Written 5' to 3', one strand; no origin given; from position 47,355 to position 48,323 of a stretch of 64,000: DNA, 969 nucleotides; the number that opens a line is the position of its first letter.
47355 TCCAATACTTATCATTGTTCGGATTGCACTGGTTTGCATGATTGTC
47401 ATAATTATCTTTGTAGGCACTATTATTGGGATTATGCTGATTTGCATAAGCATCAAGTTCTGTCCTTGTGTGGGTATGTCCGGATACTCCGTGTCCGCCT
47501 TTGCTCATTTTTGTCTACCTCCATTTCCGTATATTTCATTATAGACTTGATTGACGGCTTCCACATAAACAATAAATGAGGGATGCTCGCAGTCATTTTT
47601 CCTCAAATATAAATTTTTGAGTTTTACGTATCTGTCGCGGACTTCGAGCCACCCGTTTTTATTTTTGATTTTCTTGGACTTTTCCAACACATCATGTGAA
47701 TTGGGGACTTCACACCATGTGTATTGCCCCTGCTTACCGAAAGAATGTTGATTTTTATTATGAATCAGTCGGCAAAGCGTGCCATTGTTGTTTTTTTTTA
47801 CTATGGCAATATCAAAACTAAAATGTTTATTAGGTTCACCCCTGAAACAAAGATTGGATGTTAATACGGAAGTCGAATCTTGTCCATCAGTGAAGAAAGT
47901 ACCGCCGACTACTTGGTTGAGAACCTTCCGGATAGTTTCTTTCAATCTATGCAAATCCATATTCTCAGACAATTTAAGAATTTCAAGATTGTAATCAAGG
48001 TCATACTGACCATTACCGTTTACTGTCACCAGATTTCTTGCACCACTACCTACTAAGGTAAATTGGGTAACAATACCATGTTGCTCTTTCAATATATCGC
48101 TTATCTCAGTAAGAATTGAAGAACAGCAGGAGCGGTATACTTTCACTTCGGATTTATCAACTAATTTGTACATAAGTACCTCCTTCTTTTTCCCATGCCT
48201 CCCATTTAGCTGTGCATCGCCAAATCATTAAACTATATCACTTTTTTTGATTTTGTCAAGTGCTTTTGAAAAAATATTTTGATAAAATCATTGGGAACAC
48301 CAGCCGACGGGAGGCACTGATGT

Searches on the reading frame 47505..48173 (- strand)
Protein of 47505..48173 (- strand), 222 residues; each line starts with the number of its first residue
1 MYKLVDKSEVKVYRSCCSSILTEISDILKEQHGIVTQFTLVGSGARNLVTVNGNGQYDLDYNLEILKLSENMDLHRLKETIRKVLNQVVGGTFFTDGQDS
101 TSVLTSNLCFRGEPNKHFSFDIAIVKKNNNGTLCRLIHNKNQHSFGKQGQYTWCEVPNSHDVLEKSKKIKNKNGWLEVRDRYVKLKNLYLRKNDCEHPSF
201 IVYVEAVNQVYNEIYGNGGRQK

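Call 3: search_protein_families(library=pfam, proteins=[window:47505-48173:-], max_evalue=1)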
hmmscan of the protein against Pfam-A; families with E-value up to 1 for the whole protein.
window:47505-48173:- (222 aa): 1 family
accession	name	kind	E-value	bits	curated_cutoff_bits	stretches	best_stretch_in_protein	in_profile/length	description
PF17031.10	DUF5101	-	0.019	15.4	27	1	50-86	41-77/99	Domain of unknown function (DUF5101)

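Call 4: search_protein_families(library=padloc, proteins=[window:47505-48173:-], max_evalue=1)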
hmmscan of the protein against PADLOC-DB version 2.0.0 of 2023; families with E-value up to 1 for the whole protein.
window:47505-48173:- (222 aa): 2 families
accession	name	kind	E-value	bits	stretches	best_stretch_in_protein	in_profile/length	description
PDLC00774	Cyclase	-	0.00043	17.6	1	16-143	28-147/316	oligonucleotide-cyclase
PDLC00795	Cyclase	-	0.002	15.3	1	7-88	20-102/340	oligonucleotide-cyclase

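Call 5: search_protein_families(library=ncbifam, proteins=[window:47505-48173:-], max_evalue=1)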
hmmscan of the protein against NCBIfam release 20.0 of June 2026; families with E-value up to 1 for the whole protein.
window:47505-48173:- (222 aa): 1 family
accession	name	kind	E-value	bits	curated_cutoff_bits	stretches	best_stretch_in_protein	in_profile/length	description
NF040960.1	MamE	equivalog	0.042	12.4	800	1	27-87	128-187/659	magnetosome formation protease MamE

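Call 6: find_homologous_proteins(query=window:47505-48173:-)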
Query window:47505-48173:- (222 aa): 600 proteins with E <= 0.001 among 755 candidates; the best 120 are listed.
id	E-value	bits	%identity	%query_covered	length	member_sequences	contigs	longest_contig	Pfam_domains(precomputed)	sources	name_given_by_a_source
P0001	4.0e-130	450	91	100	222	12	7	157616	-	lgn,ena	-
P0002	7.6e-85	302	60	100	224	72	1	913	-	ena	-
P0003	8.2e-83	295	63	100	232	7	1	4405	-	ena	-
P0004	3.0e-79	284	61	95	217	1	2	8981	-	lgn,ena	-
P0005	1.0e-75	272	61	97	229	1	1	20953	-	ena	-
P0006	6.2e-75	270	61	95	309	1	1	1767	-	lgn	-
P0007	6.3e-74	266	57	100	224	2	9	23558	-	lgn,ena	-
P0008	7.7e-74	266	61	95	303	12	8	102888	-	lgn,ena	-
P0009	2.9e-73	264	59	97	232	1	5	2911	-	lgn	-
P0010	3.3e-73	264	59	97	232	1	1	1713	-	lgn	-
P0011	3.8e-73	264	56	97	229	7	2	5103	-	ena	-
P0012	4.0e-73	264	55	97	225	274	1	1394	-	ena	-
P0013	6.5e-73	263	61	97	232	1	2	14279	-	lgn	-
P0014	6.9e-73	263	59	97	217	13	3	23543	-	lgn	-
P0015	8.3e-73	263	57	96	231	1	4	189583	-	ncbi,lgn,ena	-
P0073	3.6e-68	247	57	97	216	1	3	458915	-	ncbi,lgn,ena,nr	ncbi:MAG: hypothetical protein HDR24_12140 [Lachnospiraceae bacterium]|nr:hypothetical protein [Lach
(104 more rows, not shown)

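Call 7: search_solved_structures(query=window:47505-48173:-, max_evalue=10, show_alignments=2)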
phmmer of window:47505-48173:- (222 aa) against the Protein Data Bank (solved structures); distinct sequences matched with E-value up to 10: 0.

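Call 8: search_protein_families(library=phrogs, proteins=[window:47505-48173:-], max_evalue=1)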
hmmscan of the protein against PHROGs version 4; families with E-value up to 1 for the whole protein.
window:47505-48173:- (222 aa): 2 families
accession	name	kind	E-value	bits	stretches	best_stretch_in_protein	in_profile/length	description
phrog_34660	-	unknown function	0.13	13.3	1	49-78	16-45/66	-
phrog_18951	-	unknown function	0.14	13.7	1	130-192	13-75/89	-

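Call 12: find_related_loci(query=window:47505-48173:-, collection=genome_contigs, flank=6000)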
Query window:47505-48173:- (222 aa) in genome_contigs; peptide patterns used: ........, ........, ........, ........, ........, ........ (x = any residue, [..] = any of these).
70 stretches matched a pattern, but none encodes a relative of the query by tblastn (E <= 1e-3).
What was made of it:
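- Tried and rejected: Single-sequence genome scan: found nothing (call 12).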

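Call 14: find_encoding_contigs(protein=P0001, flank=8000, max_places=4)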
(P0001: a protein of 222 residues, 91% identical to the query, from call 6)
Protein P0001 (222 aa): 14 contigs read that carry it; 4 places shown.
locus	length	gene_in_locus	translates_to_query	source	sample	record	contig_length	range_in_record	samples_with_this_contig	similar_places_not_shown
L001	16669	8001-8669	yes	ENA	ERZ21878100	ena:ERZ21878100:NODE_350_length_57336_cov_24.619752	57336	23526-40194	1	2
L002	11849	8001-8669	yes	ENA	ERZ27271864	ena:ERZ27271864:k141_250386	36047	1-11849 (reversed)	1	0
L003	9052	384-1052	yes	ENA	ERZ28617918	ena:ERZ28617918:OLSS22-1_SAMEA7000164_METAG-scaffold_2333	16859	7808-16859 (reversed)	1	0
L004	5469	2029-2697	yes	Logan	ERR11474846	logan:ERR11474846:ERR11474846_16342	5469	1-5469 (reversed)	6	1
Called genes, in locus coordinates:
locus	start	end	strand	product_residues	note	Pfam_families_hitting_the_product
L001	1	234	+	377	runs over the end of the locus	PF02096:60KD_IMP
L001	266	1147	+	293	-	PF14804:Jag_N, PF13083:KH_KhpA-B, PF01424:R3H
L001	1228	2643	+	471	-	PF10396:TrmE_N, PF12631:MnmE_helical, PF00025:Arf (weak), PF00350:Dynamin_N (faint), PF01926:MMR_HSR1, PF02421:FeoB_N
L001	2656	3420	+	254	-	PF03099:BPL_LplA_LipB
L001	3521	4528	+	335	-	PF00376:MerR, PF13411:MerR_1, PF14526:Cass2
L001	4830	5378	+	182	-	PF00466:Ribosomal_L10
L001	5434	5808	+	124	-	PF16320:Ribosomal_L12_N, PF00542:Ribosomal_L12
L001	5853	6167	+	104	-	-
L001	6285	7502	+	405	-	PF13102:Phage_int_SAM_5 (weak), PF14659:Phage_int_SAM_3, PF00589:Phage_integrase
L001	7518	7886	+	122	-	PF14198:TnpV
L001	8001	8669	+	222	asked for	-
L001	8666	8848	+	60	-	-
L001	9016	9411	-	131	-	-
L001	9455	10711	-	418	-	PF13102:Phage_int_SAM_5, PF14659:Phage_int_SAM_3 (weak), PF00589:Phage_integrase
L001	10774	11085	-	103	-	PF13730:HTH_36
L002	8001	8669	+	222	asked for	-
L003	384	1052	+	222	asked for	-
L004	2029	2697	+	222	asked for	-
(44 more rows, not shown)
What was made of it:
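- MGE location (call 14).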

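Call 17: find_related_loci(query=A2, collection=genome_contigs, flank=6000)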
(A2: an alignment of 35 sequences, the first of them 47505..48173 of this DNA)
Query A2 (222 aa) in genome_contigs; peptide patterns used: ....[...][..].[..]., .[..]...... (x = any residue, [..] = any of these).
268 stretches matched a pattern; 246 encode a relative of the query (tblastn E <= 1e-3); the best 80 are kept; 80 distinct loci.
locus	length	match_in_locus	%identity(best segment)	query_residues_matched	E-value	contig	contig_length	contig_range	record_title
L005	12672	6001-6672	61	1-222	1e-91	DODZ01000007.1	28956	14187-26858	MAG TPA_asm: Candidatus Apopatosoma intestinale isolate UBA11495 contig_1749, whole genome shotgun sequence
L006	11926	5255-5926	61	1-222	9e-92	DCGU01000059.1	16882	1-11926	MAG TPA_asm: Clostridiales bacterium UBA1770 UBA1770_contig_106351, whole genome shotgun sequence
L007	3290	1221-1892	60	1-222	8e-92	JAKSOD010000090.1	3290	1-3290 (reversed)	MAG: Clostridia bacterium isolate Horse_feces168 MAG168_90, whole genome shotgun sequence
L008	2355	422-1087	63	1-222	3e-91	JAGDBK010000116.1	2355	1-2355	MAG: Clostridia bacterium isolate RGIG10314 Yak_Rumen.Co__c6774949, whole genome shotgun sequence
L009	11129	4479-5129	56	1-215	8e-80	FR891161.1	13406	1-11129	Firmicutes bacterium CAG:272, WGS project CBFW01000000 data, scaffold: scf262, whole genome shotgun sequence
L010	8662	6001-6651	55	1-215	1e-79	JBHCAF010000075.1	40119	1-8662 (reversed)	MAG: Bacillota bacterium isolate D-1_MAG_19 D-1__114859, whole genome shotgun sequence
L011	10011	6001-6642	57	1-215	4e-77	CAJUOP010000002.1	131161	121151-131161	MAG TPA_asm: uncultured Christensenellaceae bacterium isolate MGBC162943 genome assembly, contig: MGBC162943.2, whole ge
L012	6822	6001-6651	53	1-215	4e-76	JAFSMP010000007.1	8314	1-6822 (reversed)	MAG: Paludibacteraceae bacterium isolate RGIG3280 Goat_Reticulum-4__c226, whole genome shotgun sequence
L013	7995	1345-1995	55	1-216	2e-75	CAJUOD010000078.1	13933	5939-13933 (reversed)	MAG TPA_asm: uncultured Oscillibacter sp. isolate MGBC145212 genome assembly, contig: MGBC145212.78, whole genome shotgu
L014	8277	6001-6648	57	1-215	1e-73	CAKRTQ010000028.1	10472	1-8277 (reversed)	MAG: uncultured Eubacteriales bacterium isolate REFINED_METABAT215_TOP10_CONTIGS_1500_ASSEMBLY_K77_MERGED__Hadza_MoBio_h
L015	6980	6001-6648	57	1-215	2e-73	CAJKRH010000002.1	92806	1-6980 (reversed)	MAG TPA_asm: uncultured Ruminococcus sp. isolate ERR1190865-bin.22 genome assembly, contig: NODE_156_length_92806_cov_4.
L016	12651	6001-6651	55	2-219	3e-73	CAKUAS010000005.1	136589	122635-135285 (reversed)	MAG: uncultured Oscillospiraceae bacterium isolate REFINED_METABAT215_TOP10_CONTIGS_1500_ASSEMBLY_K77_MERGED__Hadza_MoBi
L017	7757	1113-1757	57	1-215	2e-73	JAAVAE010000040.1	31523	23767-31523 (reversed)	MAG: Lachnospiraceae bacterium isolate Mgla_MAG_49-bin_1 c_000000018227, whole genome shotgun sequence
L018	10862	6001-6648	57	1-215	3e-73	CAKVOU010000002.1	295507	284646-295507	MAG: uncultured Eubacteriales bacterium isolate REFINED_METABAT215_TOP10_CONTIGS_1500_ASSEMBLY_K77_MERGED__Hadza_MoBio_h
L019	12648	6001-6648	57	1-215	5e-73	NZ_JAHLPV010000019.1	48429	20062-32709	Acetivibrio sp. MSJd-27 L-6_ctg019, whole genome shotgun sequence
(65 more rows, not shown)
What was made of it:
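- Tried and rejected: The alignment-based scan worked (call 17).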

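Call 21: predict_structure(alignment_id=A2)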
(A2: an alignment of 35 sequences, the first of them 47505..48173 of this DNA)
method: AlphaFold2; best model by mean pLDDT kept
length: 222 residues; sequences in the alignment: 35
mean_pLDDT: 82.6   pTM: 0.80
mean pLDDT of the five models: 82.6, 81.4, 81.1, 76.1, 75.8
residues with pLDDT >= 90: 67; 70-90: 120; 50-70: 29; < 50: 6
segments of 3 or more residues with pLDDT < 50: 218-222
pLDDT, mean of each block of 10 residues (from residue 1): 79 86 96 93 65 77 91 89 92 75 75 73 90 86 63 88 88 88 90 81 91 71 35
secondary structure, 60 per line:
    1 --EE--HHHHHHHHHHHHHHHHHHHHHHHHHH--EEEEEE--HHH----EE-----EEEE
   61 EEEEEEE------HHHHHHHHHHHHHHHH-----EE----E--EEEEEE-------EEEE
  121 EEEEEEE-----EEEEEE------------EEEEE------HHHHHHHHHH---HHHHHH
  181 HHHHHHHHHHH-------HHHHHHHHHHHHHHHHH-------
elements in order: H7-32 E35-40 E57-67 H74-89 E104-109 E117-127 E133-138 E151-155 H162-171 H175-191 H199-215
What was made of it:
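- On Pol-beta superfamily nucleotidyltransferase: AF2 pLDDT 82.6 and pTM 0.80 (call 21).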

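Call 23: fold_search(model_id=the predicted structure, library=pdb)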
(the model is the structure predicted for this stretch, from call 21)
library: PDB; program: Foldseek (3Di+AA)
matches with E <= 10: 769; with E <= 0.001: 32
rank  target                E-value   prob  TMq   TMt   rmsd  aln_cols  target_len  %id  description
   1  7ljo                  1.2e-06  1.00  0.47  0.38   9.8       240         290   13  Structure of the Bacteroides fragilis CD-NTase CdnB in complex with ADP (released 2021-06-02)
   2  8ysc                  1.7e-06  1.00  0.52  0.39   6.1       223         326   19  Crystal structure of the Deinococcus wulumuqiensis CD-NTase DwCdnB in complex with ATP (form 1) (released 2025-01-29)
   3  8yss                  2.0e-06  1.00  0.54  0.40   5.7       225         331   18  Crystal structure of the apo form of Deinococcus wulumuqiensis CD-NTase DwCdnB (released 2025-01-29)
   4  8ysd                  3.1e-06  1.00  0.51  0.38   6.2       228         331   18  Crystal structure of the Deinococcus wulumuqiensis CD-NTase DwCdnB in complex with ATP (form 2) (released 2025-01-29)
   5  8yse                  3.9e-06  1.00  0.51  0.38   6.2       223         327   19  Crystal structure of the Deinococcus wulumuqiensis CD-NTase DwCdnB in complex with dATP (released 2025-01-29)
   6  8ysg                  7.0e-06  1.00  0.50  0.38   6.0       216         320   18  Crystal structure of the Deinococcus wulumuqiensis CD-NTase DwCdnB in complex with GTP (released 2025-01-29)
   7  8ysi                  8.4e-06  1.00  0.51  0.38   6.0       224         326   16  Crystal structure of the Deinococcus wulumuqiensis CD-NTase DwCdnB in complex with UTP (released 2025-01-29)
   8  8yso                  1.0e-05  1.00  0.54  0.41   5.8       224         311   17  Crystal structure of the Deinococcus wulumuqiensis CD-NTase DwCdnB Ear-cut mutant in complex with ATP (released 2025-01-29)
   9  8ysk                  1.3e-05  1.00  0.55  0.40   5.7       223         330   16  Crystal structure of the Deinococcus wulumuqiensis CD-NTase DwCdnB in complex with UTP Mn (released 2025-01-29)
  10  8ysn                  2.6e-05  1.00  0.52  0.40   5.9       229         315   17  Crystal structure of the Deinococcus wulumuqiensis CD-NTase DwCdnB Ear-cut mutant (released 2025-01-29)
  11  8hsb_A                5.8e-05  1.00  0.56  0.36   5.6       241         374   12  Cryo-EM Structure of CdnG-E2 complex from Serratia marcescens (UltrAuFoil) (released 2024-05-01)
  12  7x4a                  6.5e-05  1.00  0.50  0.40   7.1       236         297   11  Native CD-NTase ClCdnE (released 2023-03-08)
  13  6p80                  9.3e-05  1.00  0.46  0.35   6.8       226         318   14  Structure of E. coli MS115-1 CdnC + ATP (released 2019-12-25)
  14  6e0k                  1.9e-04  1.00  0.49  0.39   7.4       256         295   12  Structure of Rhodothermus marinus CdnE c-UMP-AMP synthase (released 2019-02-20)
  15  6p8v_G                2.0e-04  1.00  0.53  0.40   5.9       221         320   14  Structure of E. coli MS115-1 HORMA:CdnC:Trip13 complex (released 2019-12-25)
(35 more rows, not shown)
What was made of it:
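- On Pol-beta superfamily nucleotidyltransferase: All significant Foldseek PDB hits are Pol-beta-fold enzymes (call 23).
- On CD-NTase (CBASS cyclase / cGAS-DncV-like): The protein is 70-150 aa shorter (call 23).
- Closest known: CBASS CD-NTases. Same: These are the best Foldseek matches (7ljo, 8ysc, 8hsb, 6p80; E 1e-6 to 1e-4; TM-score 0.46-0.56 on the query) (call 23).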

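Call 27: find_related_loci(query=A2, collection=viral_contigs, flank=6000)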
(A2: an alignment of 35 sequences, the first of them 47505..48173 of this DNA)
Query A2 (222 aa) in viral_contigs; peptide patterns used: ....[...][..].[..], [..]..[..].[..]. (x = any residue, [..] = any of these).
79 stretches matched a pattern; 12 encode a relative of the query (tblastn E <= 1e-3); 12 distinct loci.
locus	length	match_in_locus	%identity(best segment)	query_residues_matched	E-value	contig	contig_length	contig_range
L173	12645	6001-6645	60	1-215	7e-79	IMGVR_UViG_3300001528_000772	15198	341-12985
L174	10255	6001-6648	57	1-215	4e-74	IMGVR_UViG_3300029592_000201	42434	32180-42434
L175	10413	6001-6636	55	2-219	2e-73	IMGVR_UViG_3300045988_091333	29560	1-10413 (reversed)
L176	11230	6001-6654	54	2-219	2e-72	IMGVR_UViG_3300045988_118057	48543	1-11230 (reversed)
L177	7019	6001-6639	54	2-219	4e-72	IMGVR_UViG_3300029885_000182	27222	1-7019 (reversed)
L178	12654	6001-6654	54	2-219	5e-71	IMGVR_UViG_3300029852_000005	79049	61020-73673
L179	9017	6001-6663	46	2-215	5e-56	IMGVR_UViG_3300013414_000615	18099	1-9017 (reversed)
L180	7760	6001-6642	42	1-214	4e-48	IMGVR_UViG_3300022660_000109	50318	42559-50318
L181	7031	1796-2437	42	1-214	2e-48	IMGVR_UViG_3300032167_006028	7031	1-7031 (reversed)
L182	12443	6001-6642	42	1-214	3e-48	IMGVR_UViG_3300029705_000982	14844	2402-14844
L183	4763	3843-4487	41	1-213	2e-35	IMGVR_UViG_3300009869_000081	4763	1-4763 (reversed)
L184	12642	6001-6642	50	1-211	8e-64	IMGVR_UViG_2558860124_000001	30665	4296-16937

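Call 32: search_protein_families(library=pfam, proteins=[P0008], max_evalue=0.1)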
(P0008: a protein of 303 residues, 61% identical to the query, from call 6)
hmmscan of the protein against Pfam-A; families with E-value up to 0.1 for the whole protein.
P0008 (303 aa): 0 families

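Call 35: find_encoding_contigs(protein=P0073, flank=8000, max_places=3)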
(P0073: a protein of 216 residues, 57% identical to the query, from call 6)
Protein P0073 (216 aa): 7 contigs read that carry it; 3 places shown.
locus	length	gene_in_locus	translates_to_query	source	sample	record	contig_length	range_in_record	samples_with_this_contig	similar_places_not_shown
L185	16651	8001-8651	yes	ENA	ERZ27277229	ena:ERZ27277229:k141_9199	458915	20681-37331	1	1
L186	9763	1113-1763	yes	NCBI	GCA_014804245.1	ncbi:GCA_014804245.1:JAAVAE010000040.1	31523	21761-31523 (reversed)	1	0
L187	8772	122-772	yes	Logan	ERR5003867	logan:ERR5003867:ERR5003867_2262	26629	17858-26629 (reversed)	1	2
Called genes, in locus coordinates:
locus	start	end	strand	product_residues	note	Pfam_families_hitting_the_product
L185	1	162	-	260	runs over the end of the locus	-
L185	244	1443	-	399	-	PF13173:AAA_14, PF13635:DUF4143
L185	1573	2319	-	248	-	PF02525:Flavodoxin_2, PF03358:FMN_red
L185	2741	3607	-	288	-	PF08867:FRG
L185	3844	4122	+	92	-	-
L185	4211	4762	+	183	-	PF05685:Uma2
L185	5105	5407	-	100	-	PF10078:DUF2316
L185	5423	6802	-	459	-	PF01554:MatE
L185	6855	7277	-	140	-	PF22381:Staph_reg_Sar_Rot, PF01047:MarR, PF12802:MarR_2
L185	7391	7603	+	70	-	-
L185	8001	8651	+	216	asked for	-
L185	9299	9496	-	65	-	-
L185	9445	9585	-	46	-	-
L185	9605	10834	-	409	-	-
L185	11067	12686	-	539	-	PF00440:TetR_N, PF07508:Recombinase, PF13408:Zn_ribbon_recom, PF14287:DUF4368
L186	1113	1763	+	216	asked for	-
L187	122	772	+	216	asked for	-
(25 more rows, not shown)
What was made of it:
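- It is the single cargo gene of very small integrase/serine-recombinase elements (calls 14, 35).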

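Call 43: search_solved_structures(query=A2, max_evalue=10, show_alignments=2)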
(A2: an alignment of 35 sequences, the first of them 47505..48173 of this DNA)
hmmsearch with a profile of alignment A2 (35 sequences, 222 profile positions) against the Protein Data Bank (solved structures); distinct sequences matched with E-value up to 10: 0.
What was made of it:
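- Closest known: CBASS CD-NTases. Different: No Pfam or PDB sequence match (calls 3, 7, 43).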
